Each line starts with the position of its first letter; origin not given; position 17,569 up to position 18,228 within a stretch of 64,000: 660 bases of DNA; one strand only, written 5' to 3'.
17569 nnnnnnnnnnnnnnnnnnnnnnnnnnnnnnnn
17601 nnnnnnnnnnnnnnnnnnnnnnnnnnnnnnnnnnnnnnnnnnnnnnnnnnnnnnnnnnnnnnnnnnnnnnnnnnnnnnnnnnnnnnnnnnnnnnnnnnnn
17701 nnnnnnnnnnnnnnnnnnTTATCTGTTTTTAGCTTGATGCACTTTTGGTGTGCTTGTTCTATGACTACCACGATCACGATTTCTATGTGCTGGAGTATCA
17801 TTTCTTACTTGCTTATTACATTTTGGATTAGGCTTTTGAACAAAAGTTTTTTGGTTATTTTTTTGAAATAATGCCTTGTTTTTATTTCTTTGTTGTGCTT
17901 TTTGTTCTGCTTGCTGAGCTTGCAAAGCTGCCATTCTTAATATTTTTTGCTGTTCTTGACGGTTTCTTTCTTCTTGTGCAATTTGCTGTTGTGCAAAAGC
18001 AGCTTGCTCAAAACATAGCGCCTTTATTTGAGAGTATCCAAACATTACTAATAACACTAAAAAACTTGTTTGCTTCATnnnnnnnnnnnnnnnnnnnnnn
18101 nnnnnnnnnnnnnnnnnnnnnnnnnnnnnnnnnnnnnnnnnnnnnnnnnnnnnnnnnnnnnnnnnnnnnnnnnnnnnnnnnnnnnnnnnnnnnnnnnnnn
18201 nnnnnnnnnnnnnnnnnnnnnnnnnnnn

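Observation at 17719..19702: Tandem cluster of small secreted, highly basic Q/K/R-rich proteins with duplicated terminators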

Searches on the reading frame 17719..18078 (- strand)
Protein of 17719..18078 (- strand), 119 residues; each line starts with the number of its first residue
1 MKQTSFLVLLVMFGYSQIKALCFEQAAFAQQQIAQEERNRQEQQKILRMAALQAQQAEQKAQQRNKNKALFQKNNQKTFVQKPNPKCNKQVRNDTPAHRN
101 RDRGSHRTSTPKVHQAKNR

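Call 7: search_protein_families(library=pfam, proteins=[window:17719-18078:-], max_evalue=0.1)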
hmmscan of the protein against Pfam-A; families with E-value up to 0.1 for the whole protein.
window:17719-18078:- (119 aa): 0 families

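Call 8: find_encoding_contigs(protein=window:17719-18078:-, flank=10000, max_places=10)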
Protein window:17719-18078:- (119 aa): 7 contigs read that carry it; 4 places shown.
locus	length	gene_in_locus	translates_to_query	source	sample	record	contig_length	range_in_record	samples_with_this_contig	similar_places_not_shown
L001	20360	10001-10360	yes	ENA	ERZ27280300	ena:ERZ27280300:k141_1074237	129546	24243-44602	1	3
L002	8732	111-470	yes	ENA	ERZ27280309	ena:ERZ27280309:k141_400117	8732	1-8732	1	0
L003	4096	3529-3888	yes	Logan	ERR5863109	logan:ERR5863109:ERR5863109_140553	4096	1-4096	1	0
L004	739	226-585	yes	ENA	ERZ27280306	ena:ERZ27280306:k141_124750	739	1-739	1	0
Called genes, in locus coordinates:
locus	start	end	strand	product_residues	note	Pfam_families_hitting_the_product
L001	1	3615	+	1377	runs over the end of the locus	PF04997:RNA_pol_Rpb1_1, PF00623:RNA_pol_Rpb1_2, PF04983:RNA_pol_Rpb1_3, PF01551:Peptidase_M23 (faint), PF05000:RNA_pol_Rpb1_4, PF04998:RNA_pol_Rpb1_5, PF01333:Apocytochr_F_C (faint), PF21668:RPOC_hybrid (faint)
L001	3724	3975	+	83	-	PF00312:Ribosomal_S15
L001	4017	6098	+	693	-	PF01138:RNase_PH, PF03725:RNase_PH_C (weak), PF03726:PNPase (weak), PF01138:RNase_PH, PF00013:KH_1, PF00575:S1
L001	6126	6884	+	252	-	PF01138:RNase_PH, PF03725:RNase_PH_C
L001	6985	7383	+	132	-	-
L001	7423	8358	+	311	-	-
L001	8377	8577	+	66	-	-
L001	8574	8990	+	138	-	-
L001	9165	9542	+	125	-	-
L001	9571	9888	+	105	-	-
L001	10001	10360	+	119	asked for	-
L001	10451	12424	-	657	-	PF04851:ResIII, PF00270:DEAD, PF00271:Helicase_C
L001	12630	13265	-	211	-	PF04367:DUF502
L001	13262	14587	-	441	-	PF02878:PGM_PMM_I, PF02879:PGM_PMM_II, PF02880:PGM_PMM_III, PF00408:PGM_PMM_IV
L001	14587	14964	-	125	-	-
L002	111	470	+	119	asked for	-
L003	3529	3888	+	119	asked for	-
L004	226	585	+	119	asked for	-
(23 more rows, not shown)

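Call 12: find_homologous_proteins(query=window:17719-18078:-, max_evalue=0.01)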
Query window:17719-18078:- (119 aa): 6 proteins with E <= 0.01 among 14 candidates.
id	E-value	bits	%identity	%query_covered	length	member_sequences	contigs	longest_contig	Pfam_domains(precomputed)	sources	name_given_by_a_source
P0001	3.6e-61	222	93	100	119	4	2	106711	-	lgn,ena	-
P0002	2.1e-44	168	75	100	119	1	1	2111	-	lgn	-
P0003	3.7e-43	164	74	100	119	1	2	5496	-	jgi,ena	jgi:hypothetical protein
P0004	2.3e-37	145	76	83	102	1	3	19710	-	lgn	-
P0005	1.1e-33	134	76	83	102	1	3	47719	-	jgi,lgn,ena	-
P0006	3.5e-33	132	54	96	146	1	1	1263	-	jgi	jgi:hypothetical protein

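Call 14: find_encoding_contigs(protein=P0005, flank=10000, max_places=4)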
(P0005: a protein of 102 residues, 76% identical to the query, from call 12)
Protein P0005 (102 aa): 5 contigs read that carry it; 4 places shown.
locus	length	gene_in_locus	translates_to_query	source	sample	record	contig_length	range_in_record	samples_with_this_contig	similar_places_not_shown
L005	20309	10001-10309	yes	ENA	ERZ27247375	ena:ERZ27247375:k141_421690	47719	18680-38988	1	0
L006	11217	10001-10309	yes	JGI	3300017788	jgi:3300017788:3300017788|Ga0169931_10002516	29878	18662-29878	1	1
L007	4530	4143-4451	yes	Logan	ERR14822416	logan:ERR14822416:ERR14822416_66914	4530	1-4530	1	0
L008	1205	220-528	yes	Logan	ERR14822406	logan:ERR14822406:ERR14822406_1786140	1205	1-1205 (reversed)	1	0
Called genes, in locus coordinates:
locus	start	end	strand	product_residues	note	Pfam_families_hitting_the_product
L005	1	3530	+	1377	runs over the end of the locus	PF04997:RNA_pol_Rpb1_1, PF00623:RNA_pol_Rpb1_2, PF04983:RNA_pol_Rpb1_3, PF05000:RNA_pol_Rpb1_4, PF04998:RNA_pol_Rpb1_5, PF01333:Apocytochr_F_C (faint), PF01551:Peptidase_M23 (faint), PF21668:RPOC_hybrid (faint)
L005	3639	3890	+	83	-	PF00312:Ribosomal_S15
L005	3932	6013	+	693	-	PF01138:RNase_PH, PF03725:RNase_PH_C (weak), PF03726:PNPase (weak), PF01138:RNase_PH, PF00013:KH_1, PF00575:S1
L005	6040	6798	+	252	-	PF01138:RNase_PH, PF03725:RNase_PH_C (weak)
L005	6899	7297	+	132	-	-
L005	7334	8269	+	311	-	-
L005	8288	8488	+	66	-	-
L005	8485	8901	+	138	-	-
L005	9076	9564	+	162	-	-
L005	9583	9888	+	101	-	-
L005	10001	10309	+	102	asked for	-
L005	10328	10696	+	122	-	-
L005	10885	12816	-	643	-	PF04851:ResIII, PF00270:DEAD, PF00271:Helicase_C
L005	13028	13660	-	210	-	PF04367:DUF502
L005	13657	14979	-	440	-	PF02878:PGM_PMM_I, PF02879:PGM_PMM_II, PF02880:PGM_PMM_III, PF00408:PGM_PMM_IV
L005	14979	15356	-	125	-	-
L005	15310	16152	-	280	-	-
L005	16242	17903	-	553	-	PF25174:Beta-prop_THOC3 (faint), PF00930:DPPIV_N (faint), PF24807:WD40_CDC20-Fz (weak)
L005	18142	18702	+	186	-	-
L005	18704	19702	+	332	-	PF00579:tRNA-synt_1b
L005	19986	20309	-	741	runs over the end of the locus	PF00580:UvrD-helicase, PF13245:AAA_19, PF13604:AAA_30 (faint), PF01443:Viral_helicase1 (faint), PF13361:UvrD_C, PF13538:UvrD_C_2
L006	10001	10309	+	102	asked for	-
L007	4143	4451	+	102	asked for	-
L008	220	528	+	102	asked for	-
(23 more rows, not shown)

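Call 15: find_encoding_contigs(protein=P0003, flank=10000, max_places=4)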
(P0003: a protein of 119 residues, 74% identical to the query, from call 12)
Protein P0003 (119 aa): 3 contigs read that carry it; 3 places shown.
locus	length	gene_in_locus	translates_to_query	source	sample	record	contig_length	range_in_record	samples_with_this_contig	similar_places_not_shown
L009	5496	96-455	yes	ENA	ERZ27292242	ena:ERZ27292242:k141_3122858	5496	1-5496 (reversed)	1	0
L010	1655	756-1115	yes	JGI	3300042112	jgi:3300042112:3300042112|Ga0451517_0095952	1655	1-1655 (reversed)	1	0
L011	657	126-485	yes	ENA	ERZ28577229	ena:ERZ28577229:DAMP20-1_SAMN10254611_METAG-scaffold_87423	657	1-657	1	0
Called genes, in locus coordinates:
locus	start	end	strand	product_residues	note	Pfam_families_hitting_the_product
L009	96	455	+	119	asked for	-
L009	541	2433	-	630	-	PF04851:ResIII, PF00270:DEAD, PF00271:Helicase_C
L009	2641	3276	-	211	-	PF04367:DUF502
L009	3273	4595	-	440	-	PF02878:PGM_PMM_I, PF02879:PGM_PMM_II, PF02880:PGM_PMM_III, PF00408:PGM_PMM_IV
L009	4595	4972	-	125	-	-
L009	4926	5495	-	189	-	?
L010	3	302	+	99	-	?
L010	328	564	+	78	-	-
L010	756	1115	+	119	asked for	-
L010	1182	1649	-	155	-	-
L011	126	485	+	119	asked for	-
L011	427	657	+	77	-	?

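Call 27: find_encoding_contigs(protein=P0001, flank=5000, max_places=2)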
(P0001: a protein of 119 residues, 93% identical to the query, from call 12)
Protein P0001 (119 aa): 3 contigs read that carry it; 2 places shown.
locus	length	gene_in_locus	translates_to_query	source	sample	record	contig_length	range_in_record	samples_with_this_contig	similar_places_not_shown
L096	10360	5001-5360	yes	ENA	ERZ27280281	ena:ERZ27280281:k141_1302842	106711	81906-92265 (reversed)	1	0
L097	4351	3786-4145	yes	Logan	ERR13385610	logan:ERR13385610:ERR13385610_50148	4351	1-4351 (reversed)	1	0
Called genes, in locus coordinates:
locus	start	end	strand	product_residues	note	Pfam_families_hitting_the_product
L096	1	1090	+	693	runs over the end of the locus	PF01138:RNase_PH, PF03725:RNase_PH_C (weak), PF03726:PNPase (weak), PF01138:RNase_PH, PF00013:KH_1, PF00575:S1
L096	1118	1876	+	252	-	PF01138:RNase_PH, PF03725:RNase_PH_C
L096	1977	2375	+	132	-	-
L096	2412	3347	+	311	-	-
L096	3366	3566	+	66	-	-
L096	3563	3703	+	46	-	-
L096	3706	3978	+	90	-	-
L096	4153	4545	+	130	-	-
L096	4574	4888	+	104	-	-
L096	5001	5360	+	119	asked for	-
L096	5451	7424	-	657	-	PF04851:ResIII, PF00270:DEAD, PF00271:Helicase_C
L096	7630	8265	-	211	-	PF04367:DUF502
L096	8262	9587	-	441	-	PF02878:PGM_PMM_I, PF02879:PGM_PMM_II, PF02880:PGM_PMM_III, PF00408:PGM_PMM_IV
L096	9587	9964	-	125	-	-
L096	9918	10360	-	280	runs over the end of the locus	-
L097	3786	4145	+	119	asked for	-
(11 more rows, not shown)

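Call 28: find_encoding_contigs(protein=P0004, flank=5000, max_places=2)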
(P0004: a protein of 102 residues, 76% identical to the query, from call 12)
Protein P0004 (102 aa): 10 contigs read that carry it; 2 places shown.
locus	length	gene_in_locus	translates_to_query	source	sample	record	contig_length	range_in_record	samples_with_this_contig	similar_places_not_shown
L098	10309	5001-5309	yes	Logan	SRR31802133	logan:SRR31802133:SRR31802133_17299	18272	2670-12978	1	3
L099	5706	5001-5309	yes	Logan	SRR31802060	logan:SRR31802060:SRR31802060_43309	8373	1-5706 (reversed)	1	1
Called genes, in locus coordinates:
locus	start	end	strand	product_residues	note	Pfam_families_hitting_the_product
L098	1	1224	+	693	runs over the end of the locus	PF01138:RNase_PH, PF03725:RNase_PH_C (weak), PF03726:PNPase (weak), PF01138:RNase_PH, PF00013:KH_1, PF00575:S1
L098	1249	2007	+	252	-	PF01138:RNase_PH, PF03725:RNase_PH_C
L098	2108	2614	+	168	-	PF13857:Ank_5 (faint), PF12796:Ank_2 (weak)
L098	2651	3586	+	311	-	-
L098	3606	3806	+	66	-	-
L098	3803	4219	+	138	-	-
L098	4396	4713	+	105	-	-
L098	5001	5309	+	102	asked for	-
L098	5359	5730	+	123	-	-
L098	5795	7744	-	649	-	PF04851:ResIII, PF00270:DEAD, PF00271:Helicase_C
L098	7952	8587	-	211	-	PF04367:DUF502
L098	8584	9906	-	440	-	PF02878:PGM_PMM_I, PF02879:PGM_PMM_II, PF02880:PGM_PMM_III, PF00408:PGM_PMM_IV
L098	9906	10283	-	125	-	-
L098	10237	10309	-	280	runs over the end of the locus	PF19293:CdaA_N (weak)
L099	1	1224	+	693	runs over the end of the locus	PF01138:RNase_PH, PF03725:RNase_PH_C (weak), PF03726:PNPase (weak), PF01138:RNase_PH, PF00013:KH_1, PF00575:S1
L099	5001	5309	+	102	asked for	-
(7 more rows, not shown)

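Call 63: search_protein_families(library=pfam, proteins=[L005:9076-9564:+], max_evalue=0.01)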
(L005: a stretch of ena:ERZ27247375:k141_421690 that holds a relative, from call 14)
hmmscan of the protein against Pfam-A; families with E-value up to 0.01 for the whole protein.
L005:9076-9564:+ (162 aa): 0 families

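Call 64: search_protein_families(library=ncbifam, proteins=[window:17719-18078:-, L005:9076-9564:+], max_evalue=0.1)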
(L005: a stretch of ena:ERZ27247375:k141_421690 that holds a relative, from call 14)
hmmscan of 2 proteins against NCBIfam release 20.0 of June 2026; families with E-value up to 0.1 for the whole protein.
window:17719-18078:- (119 aa): 5 families
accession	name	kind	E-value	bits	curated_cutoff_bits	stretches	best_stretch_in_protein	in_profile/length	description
NF040576.1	T2SS_GspM_XpsM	equivalog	0.022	14.4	60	1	7-76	8-77/180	type II secretion system protein GspM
TIGR01938.1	nqrC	equivalog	0.026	14.1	144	1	7-92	6-87/251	NADH:ubiquinone reductase (Na(+)-transporting) subunit C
NF003749.0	PRK05346.1-5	equivalog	0.029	13.7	255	1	9-69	12-72/261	Na(+)-translocating NADH-quinone reductase subunit C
NF003746.0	PRK05346.1-1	equivalog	0.037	13.1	337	1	8-64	13-69/264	Na(+)-translocating NADH-quinone reductase subunit C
NF005831.1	PRK07734.1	equivalog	0.058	13.2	301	1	8-94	32-118/250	flagellar motor protein MotB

L005:9076-9564:+ (162 aa): 1 family
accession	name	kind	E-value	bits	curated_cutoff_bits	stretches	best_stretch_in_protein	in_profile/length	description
NF053838.1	hit_Bd0108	equivalog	0.092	13.3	40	0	3-87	2-82/94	predatory lifecycle switch protein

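Call 65: search_solved_structures(query=A2, max_evalue=1)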
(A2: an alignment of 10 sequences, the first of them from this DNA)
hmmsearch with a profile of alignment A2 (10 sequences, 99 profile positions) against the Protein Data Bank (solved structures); distinct sequences matched with E-value up to 1: 0.
